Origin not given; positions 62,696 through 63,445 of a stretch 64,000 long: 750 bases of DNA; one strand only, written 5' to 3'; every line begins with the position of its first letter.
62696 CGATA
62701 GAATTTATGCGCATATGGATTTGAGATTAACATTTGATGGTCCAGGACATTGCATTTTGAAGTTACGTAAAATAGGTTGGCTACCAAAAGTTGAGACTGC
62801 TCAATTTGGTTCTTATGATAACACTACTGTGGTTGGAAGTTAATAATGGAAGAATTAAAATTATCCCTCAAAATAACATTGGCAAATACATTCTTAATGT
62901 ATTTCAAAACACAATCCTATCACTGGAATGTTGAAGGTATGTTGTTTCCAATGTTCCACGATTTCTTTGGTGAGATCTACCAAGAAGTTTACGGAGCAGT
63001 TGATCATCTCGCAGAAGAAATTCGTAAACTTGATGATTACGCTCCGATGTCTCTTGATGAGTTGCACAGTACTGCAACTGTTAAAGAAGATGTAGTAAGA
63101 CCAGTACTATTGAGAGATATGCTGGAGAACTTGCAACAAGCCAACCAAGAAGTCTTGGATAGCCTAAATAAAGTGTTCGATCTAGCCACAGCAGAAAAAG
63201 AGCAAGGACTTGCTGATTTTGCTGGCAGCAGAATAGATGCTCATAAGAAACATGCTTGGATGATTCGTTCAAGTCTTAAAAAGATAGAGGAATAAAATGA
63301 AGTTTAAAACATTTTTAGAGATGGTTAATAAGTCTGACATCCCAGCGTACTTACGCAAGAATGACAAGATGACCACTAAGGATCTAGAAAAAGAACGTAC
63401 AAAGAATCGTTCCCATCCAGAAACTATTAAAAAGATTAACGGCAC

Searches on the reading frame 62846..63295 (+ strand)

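Call 40: search_protein_families(library=pfam, proteins=[window:62846-63295:+], max_evalue=0.01)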
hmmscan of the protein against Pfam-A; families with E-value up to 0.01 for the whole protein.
window:62846-63295:+ (149 aa): 1 family
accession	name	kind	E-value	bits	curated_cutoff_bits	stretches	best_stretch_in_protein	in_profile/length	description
PF00210.30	Ferritin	-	4.5e-24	85.4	24.5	1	9-148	5-140/142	Ferritin-like domain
